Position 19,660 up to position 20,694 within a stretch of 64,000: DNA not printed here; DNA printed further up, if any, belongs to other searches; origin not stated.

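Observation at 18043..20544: Bacterial Elp3 (radical SAM + GNAT) divergently paired with a Trm9-like SAM methyltransferase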

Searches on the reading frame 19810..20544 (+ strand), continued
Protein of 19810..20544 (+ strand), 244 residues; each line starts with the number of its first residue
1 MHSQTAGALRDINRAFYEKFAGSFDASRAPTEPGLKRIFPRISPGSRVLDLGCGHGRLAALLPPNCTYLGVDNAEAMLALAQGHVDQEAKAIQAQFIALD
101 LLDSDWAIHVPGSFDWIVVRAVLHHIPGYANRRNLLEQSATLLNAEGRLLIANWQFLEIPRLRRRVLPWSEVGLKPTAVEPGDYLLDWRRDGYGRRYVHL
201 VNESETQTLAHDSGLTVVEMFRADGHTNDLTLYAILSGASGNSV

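Call 22: fold_search(model_id=the predicted structure, library=pdb)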
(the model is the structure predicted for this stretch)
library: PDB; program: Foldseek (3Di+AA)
matches with E <= 10: 1855; with E <= 0.001: 1167
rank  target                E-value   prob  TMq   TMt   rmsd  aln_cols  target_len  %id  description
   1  3d2l_C                5.4e-14  1.00  0.66  0.67   5.5       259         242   18  Crystal structure of SAM-dependent methyltransferase (ZP_00538691.1) from EXIGUOBACTERIUM SP. 255-15 at 1.90 A resolut (released 2008-05-20)
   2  5cm2_Z                8.4e-14  1.00  0.61  0.79   5.0       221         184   21  Structure of Y. lipolytica Trm9-Trm112 complex, a methyltransferase modifying U34 in the anticodon loop of some tRNAs (released 2015-10-21)
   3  1y8c                  1.4e-13  1.00  0.64  0.63   7.2       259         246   13  Crystal structure of a S-adenosylmethionine-dependent methyltransferase from Clostridium acetobutylicum ATCC 824 (released 2004-12-28)
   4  7wzg_B                5.8e-13  1.00  0.63  0.64   6.0       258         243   16  Cypemycin N-terminal methyltransferase CypM (released 2023-02-22)
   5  3d2l_A                9.5e-13  1.00  0.64  0.65   7.3       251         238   18  Crystal structure of SAM-dependent methyltransferase (ZP_00538691.1) from EXIGUOBACTERIUM SP. 255-15 at 1.90 A resolut (released 2008-05-20)
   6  4hgz_A                1.1e-12  1.00  0.61  0.63   7.4       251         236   15  Structure of the CcbJ Methyltransferase from Streptomyces caelestis (released 2013-10-30)
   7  3sm3                  1.2e-12  1.00  0.63  0.71   4.3       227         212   17  Crystal Structure of SAM-dependent methyltransferases Q8PUK2_METMA from Methanosarcina mazei. Northeast Structural Genom (released 2011-07-20)
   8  8rdl                  2.1e-12  1.00  0.58  0.67   4.5       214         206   17  Xenorhabdin methyltransferase XrdM with SAH (released 2024-10-16)
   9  4hh4_C                2.1e-12  1.00  0.61  0.59   7.5       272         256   15  Structure of the CcbJ Methyltransferase from Streptomyces caelestis (released 2013-10-30)
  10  5jdz_A                2.3e-12  1.00  0.63  0.65   5.0       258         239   17  Crystal structure of Burkholderia glumae ToxA with bound S-adenosylhomocysteine (SAH) (released 2016-05-04)
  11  4hh4_B                2.4e-12  1.00  0.62  0.61   7.5       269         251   16  Structure of the CcbJ Methyltransferase from Streptomyces caelestis (released 2013-10-30)
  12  4hh4_A                4.3e-12  1.00  0.63  0.61   7.4       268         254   15  Structure of the CcbJ Methyltransferase from Streptomyces caelestis (released 2013-10-30)
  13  7wzg_C                5.5e-12  1.00  0.64  0.65   6.3       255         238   16  Cypemycin N-terminal methyltransferase CypM (released 2023-02-22)
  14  5je1_B                6.2e-12  1.00  0.64  0.65   4.8       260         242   16  Crystal structure of Burkholderia glumae ToxA with bound S-adenosylhomocysteine (SAH) and toxoflavin (released 2016-05-04)
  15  5je5                  7.0e-12  1.00  0.66  0.66   5.6       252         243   17  Crystal structure of Burkholderia glumae ToxA with bound S-adenosylhomocysteine (SAH) and 1-demethyltoxoflavin (released 2016-05-04)
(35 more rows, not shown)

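Call 29: search_solved_structures(query=A2, max_evalue=0.00001, show_alignments=2)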
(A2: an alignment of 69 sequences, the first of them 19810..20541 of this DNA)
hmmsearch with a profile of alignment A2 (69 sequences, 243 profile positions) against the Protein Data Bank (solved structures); distinct sequences matched with E-value up to 0.00001: 169 (the best 60 are shown).
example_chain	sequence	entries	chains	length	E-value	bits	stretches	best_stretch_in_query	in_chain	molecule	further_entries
5wp5_A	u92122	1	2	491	3.9e-21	78.4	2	41-155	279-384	Phosphomethylethanolamine N-methyltransferase 2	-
5wp4_A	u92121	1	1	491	3e-20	75.5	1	41-156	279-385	Phosphoethanolamine N-methyltransferase 1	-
5cm2_Z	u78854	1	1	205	3.1e-20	75.4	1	25-227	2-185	TRNA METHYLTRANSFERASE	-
3sm3_A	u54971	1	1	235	4.9e-16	61.7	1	38-221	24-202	SAM-dependent methyltransferases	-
1ve3_A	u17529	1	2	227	6.6e-16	61.3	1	33-205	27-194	hypothetical protein PH0226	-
3dtn_A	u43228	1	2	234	1.5e-14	56.9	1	17-155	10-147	Putative Methyltransferase MM_2633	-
8rdl_A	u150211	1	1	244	2.1e-14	56.4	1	23-153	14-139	ToxA protein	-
3bus_A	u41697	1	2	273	2.7e-14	56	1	41-157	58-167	Methyltransferase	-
6mro_A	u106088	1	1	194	3.2e-14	55.8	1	31-153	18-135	methyl transferase from Methanosarcina acetivorans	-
1wzn_A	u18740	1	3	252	8e-14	54.5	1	31-155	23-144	SAM-dependent methyltransferase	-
8gdu_A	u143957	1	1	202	1e-13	54.1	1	31-154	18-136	Methyltransferase domain-containing protein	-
3d2l_A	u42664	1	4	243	1.7e-13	53.4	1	17-154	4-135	SAM-dependent methyltransferase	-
4iv8_A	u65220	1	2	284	3.3e-13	52.4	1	41-158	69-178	Phosphoethanolamine N-methyltransferase,putative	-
5f8c_A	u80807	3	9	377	5.5e-13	51.7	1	38-154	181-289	Methyltransferase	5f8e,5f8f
4r6w_A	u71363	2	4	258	6.1e-13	51.6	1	36-168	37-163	Phosphoethanolamine N-methyltransferase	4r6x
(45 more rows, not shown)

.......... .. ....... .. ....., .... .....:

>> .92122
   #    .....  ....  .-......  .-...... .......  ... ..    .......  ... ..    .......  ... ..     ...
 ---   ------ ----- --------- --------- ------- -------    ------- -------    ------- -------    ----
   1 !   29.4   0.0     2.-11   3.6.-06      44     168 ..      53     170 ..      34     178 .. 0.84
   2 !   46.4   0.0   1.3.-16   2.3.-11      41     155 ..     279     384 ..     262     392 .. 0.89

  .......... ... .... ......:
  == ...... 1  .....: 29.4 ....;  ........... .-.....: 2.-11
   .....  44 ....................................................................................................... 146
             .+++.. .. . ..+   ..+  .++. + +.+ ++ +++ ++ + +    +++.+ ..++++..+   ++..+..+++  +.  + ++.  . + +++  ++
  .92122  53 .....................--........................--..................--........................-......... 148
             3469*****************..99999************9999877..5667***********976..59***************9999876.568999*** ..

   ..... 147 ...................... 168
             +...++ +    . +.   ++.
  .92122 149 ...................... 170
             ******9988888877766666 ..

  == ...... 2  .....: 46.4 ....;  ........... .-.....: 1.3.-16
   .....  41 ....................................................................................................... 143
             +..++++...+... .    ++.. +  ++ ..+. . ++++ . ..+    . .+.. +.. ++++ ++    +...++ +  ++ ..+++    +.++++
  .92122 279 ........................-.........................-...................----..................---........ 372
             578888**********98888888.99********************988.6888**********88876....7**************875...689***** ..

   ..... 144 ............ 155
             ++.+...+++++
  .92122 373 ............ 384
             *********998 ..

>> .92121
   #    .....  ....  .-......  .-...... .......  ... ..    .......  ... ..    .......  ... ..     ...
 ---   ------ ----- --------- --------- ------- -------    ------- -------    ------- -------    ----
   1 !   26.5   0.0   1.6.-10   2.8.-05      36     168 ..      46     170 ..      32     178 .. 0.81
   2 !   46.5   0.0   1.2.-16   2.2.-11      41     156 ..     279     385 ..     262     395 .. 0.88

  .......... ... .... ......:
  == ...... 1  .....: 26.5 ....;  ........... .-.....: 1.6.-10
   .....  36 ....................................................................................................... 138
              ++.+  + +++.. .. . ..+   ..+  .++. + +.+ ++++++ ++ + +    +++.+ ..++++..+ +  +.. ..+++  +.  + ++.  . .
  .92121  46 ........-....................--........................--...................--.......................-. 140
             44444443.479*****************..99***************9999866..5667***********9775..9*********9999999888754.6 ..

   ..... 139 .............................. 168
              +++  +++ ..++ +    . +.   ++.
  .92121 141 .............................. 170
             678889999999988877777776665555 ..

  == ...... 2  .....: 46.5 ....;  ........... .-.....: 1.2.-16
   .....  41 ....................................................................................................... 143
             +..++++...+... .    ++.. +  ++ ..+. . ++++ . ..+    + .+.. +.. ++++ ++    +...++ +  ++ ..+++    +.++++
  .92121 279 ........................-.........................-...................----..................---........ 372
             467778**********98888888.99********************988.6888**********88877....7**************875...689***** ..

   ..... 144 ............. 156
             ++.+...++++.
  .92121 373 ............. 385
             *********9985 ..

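Call 62: search_protein_representatives(alignment_id=A1)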
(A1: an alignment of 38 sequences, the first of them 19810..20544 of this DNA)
Query: 38 sequences, 241 profile positions. Proteins with E-value up to 0.001 (for the whole library): 36719; up to 1e-10: 3540; up to 1e-30: 897. The best 150 are listed.
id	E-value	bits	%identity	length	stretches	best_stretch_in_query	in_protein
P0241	3.4e-103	360.2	-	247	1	1-238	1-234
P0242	1.5e-73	263.2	-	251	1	2-237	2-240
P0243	4.3e-73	261.7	-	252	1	1-237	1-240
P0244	3.5e-72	258.7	-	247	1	5-237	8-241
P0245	1.7e-71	256.4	-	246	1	1-238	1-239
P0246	8.2e-71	254.2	-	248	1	1-238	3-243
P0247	1.1e-70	253.8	-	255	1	1-238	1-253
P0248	1.6e-67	243.4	-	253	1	1-238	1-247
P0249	5.1e-66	238.5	-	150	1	98-238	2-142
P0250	1.4e-65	237.1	-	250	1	1-234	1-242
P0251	4.0e-65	235.6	-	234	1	7-235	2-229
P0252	2.7e-64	232.9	-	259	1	1-239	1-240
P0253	7.0e-64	231.5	-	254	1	2-237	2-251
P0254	1.3e-63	230.7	-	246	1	1-237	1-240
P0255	2.6e-63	229.6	-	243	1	1-239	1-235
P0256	3.6e-63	229.2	-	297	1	6-238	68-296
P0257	6.7e-63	228.3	-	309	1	2-238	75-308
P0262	1.3e-61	224.1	-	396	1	3-236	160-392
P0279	3.4e-59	216.2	-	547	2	91-237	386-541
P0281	4.6e-59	215.7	-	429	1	1-234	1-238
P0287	2.0e-57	210.4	-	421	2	94-237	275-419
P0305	1.7e-54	200.8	-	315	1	1-237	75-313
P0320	5.5e-53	195.9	-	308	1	1-238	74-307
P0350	2.7e-50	187.0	-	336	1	1-237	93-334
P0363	1.6e-49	184.5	-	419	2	91-234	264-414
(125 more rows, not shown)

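Call 69: search_protein_families(library=pfam, proteins=[P0279, P0262, P0281, P0287, P0363, P0256, P0257, P0305, P0320, P0350], max_evalue=0.001)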
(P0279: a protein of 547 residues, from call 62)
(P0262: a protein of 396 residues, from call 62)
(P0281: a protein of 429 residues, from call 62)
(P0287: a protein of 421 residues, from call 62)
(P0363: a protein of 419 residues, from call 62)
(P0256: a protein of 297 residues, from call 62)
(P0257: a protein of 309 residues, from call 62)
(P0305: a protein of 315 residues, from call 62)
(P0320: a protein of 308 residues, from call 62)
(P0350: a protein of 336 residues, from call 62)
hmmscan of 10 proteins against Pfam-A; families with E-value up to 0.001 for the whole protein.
P0279 (547 aa): 8 families
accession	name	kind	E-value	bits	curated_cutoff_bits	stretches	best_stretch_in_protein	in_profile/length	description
PF04480.18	DUF559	-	2.6e-31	108.1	20.6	1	187-291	4-108/109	Protein of unknown function (DUF559)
PF13489.12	Methyltransf_23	-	1.1e-19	71.2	27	2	393-523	80-163/164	Methyltransferase domain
PF08242.18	Methyltransf_12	-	1.8e-17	64.3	30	2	402-445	64-98/98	Methyltransferase domain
PF13649.12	Methyltransf_25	-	3.3e-15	57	27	1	48-93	1-46/97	Methyltransferase domain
PF13847.12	Methyltransf_31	-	2e-13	50.7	27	1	46-91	5-51/145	Methyltransferase domain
PF08241.18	Methyltransf_11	-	2.7e-13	50.8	21.2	2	49-92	1-42/95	Methyltransferase domain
PF18741.7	MTES_1575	-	5.6e-05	23.6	38.2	1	202-291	3-96/96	REase_MTES_1575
PF05175.20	MTS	-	0.00021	21.4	23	1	29-94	14-81/170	Methyltransferase small domain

P0262 (396 aa): 9 families
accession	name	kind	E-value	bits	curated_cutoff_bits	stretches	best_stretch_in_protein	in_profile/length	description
PF08242.18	Methyltransf_12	-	8.8e-17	62.1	30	1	206-308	1-98/98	Methyltransferase domain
PF13649.12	Methyltransf_25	-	1.4e-16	61.4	27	1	205-306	1-97/97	Methyltransferase domain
PF13489.12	Methyltransf_23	-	4.5e-14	53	27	1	190-376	11-161/164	Methyltransferase domain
PF13847.12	Methyltransf_31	-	6.8e-14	52.2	27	1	201-314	3-113/145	Methyltransferase domain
PF08241.18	Methyltransf_11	-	2.1e-13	51.1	21.2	1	206-310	1-95/95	Methyltransferase domain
PF07021.18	MetW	-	6.6e-06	26.3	21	1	192-246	4-57/193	Methionine biosynthesis protein MetW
PF02353.26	CMAS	-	7.9e-05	22.5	27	1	200-316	61-170/273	Mycolic acid cyclopropane synthetase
PF06080.18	DUF938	-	0.00024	21.4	27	1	184-310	6-137/202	Protein of unknown function (DUF938)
PF05175.20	MTS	-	0.0003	20.9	23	1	201-310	31-138/170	Methyltransferase small domain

P0281 (429 aa): 9 families
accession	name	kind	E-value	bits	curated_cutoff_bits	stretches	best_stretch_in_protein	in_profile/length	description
PF13489.12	Methyltransf_23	-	6.8e-18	65.4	27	1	28-222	6-162/164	Methyltransferase domain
PF13649.12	Methyltransf_25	-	1.3e-14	55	27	1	48-144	1-95/97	Methyltransferase domain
PF08242.18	Methyltransf_12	-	3e-13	50.7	30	1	49-144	1-94/98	Methyltransferase domain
PF08241.18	Methyltransf_11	-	4.2e-10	40.6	21.2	1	49-144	1-89/95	Methyltransferase domain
PF13527.13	Acetyltransf_9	-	7.8e-08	32.8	25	1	301-384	42-126/127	Acetyltransferase (GNAT) domain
PF13847.12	Methyltransf_31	-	7.8e-08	32.6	27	1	43-127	2-88/145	Methyltransferase domain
PF01135.25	PCMT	-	7.1e-06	26.4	20.3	1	41-133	70-162/210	Protein-L-isoaspartate(D-aspartate) O-methyltransferase (PCMT)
PF00583.31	Acetyltransf_1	-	3.2e-05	24.6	20.7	1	272-364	13-93/116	Acetyltransferase (GNAT) family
PF13508.13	Acetyltransf_7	-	0.00071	20.3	27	0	324-381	28-81/84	Acetyltransferase (GNAT) domain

P0287 (421 aa): 8 families
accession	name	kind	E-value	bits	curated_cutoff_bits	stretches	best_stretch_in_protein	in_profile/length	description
PF04480.18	DUF559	-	1.8e-33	115.1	20.6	1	118-224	2-108/109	Protein of unknown function (DUF559)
PF13489.12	Methyltransf_23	-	3.6e-16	59.8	27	2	292-399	78-161/164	Methyltransferase domain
PF08242.18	Methyltransf_12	-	4.3e-14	53.5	30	2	290-330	61-97/98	Methyltransferase domain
PF13649.12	Methyltransf_25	-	2.3e-13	51.1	27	2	52-91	2-41/97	Methyltransferase domain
PF08241.18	Methyltransf_11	-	7.7e-12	46.1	21.2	2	52-90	1-37/95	Methyltransferase domain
PF13847.12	Methyltransf_31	-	8.6e-11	42.2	27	1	47-89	3-46/145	Methyltransferase domain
PF05175.20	MTS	-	7.9e-06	26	23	1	22-88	9-72/170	Methyltransferase small domain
PF18741.7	MTES_1575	-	8.7e-05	23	38.2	1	138-224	6-96/96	REase_MTES_1575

P0363 (419 aa): 6 families
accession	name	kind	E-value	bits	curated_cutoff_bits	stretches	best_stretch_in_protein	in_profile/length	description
PF04480.18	DUF559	-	7.2e-33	113.2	20.6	1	131-232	4-105/109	Protein of unknown function (DUF559)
PF13489.12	Methyltransf_23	-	1.5e-16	61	27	1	28-399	6-163/164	Methyltransferase domain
PF08242.18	Methyltransf_12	-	8.5e-15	55.7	30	2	280-323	64-98/98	Methyltransferase domain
PF08241.18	Methyltransf_11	-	2.7e-14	54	21.2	1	282-324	55-94/95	Methyltransferase domain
PF13649.12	Methyltransf_25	-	7.8e-14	52.6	27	2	49-86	2-39/97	Methyltransferase domain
PF13847.12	Methyltransf_31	-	1.1e-11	45.1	27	1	47-86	6-46/145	Methyltransferase domain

P0256 (297 aa): 6 families
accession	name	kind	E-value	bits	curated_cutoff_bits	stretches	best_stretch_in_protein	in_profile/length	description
PF08242.18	Methyltransf_12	-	7.2e-11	43.1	30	1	112-207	1-98/98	Methyltransferase domain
PF13489.12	Methyltransf_23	-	3.9e-10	40.1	27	1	95-229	11-134/164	Methyltransferase domain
PF13649.12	Methyltransf_25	-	9.7e-10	39.5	27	1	112-203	2-95/97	Methyltransferase domain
PF08241.18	Methyltransf_11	-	2e-08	35.2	21.2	1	112-208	1-94/95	Methyltransferase domain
PF13847.12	Methyltransf_31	-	9.8e-07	29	27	1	110-229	6-127/145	Methyltransferase domain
PF05175.20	MTS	-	0.00052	20.1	23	1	94-167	17-92/170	Methyltransferase small domain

P0257 (309 aa): 7 families
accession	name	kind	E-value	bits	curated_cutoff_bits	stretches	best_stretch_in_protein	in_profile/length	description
PF08242.18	Methyltransf_12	-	1.6e-16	61.3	30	1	123-219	1-98/98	Methyltransferase domain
PF13649.12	Methyltransf_25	-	5e-15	56.4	27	1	123-217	2-97/97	Methyltransferase domain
PF08241.18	Methyltransf_11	-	1.9e-14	54.5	21.2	1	123-220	1-94/95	Methyltransferase domain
PF13489.12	Methyltransf_23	-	1.6e-13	51.2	27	1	108-289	9-163/164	Methyltransferase domain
PF13847.12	Methyltransf_31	-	2.1e-10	40.9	27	1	121-225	6-113/145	Methyltransferase domain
PF05175.20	MTS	-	1.1e-05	25.6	23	1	107-230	19-147/170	Methyltransferase small domain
PF02353.26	CMAS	-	0.00065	19.5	27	1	112-229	55-172/273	Mycolic acid cyclopropane synthetase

P0305 (315 aa): 6 families
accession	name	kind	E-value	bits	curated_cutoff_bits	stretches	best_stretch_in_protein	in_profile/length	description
PF13489.12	Methyltransf_23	-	4.6e-15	56.2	27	1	102-291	6-159/164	Methyltransferase domain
PF08242.18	Methyltransf_12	-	6.5e-14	52.9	30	1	123-225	1-98/98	Methyltransferase domain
PF13649.12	Methyltransf_25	-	1.2e-12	48.8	27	1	122-223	1-97/97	Methyltransferase domain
PF13847.12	Methyltransf_31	-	1.9e-10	41.1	27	1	117-235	2-115/145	Methyltransferase domain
PF08241.18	Methyltransf_11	-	1.5e-08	35.6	21.2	1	123-226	1-94/95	Methyltransferase domain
PF01728.25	FtsJ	-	0.00012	22.5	24.1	1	114-242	17-152/181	FtsJ-like methyltransferase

P0320 (308 aa): 7 families
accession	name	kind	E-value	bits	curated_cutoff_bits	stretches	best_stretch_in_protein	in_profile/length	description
PF08242.18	Methyltransf_12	-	3.8e-15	56.8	30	1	123-218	1-98/98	Methyltransferase domain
PF13489.12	Methyltransf_23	-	1.2e-14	54.8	27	1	121-235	25-129/164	Methyltransferase domain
PF08241.18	Methyltransf_11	-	8.6e-11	42.8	21.2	1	123-220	1-95/95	Methyltransferase domain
PF13649.12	Methyltransf_25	-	8.7e-11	42.8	27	1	123-216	2-97/97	Methyltransferase domain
PF13847.12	Methyltransf_31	-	2.9e-07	30.7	27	1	121-240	6-127/145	Methyltransferase domain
PF05175.20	MTS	-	0.0002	21.5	23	1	106-189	18-105/170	Methyltransferase small domain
PF07021.18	MetW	-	0.00058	20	21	0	108-149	4-43/193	Methionine biosynthesis protein MetW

P0350 (336 aa): 5 families
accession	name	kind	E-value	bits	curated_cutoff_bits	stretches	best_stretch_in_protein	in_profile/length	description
PF08242.18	Methyltransf_12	-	4.8e-15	56.5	30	1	141-245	1-97/98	Methyltransferase domain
PF13847.12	Methyltransf_31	-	3.9e-10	40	27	1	139-268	6-127/145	Methyltransferase domain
PF13649.12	Methyltransf_25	-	7.8e-10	39.8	27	1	141-244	2-97/97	Methyltransferase domain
PF13489.12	Methyltransf_23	-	1.5e-09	38.2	27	1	135-269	21-135/164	Methyltransferase domain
PF08241.18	Methyltransf_11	-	2.1e-09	38.3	21.2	1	141-248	1-95/95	Methyltransferase domain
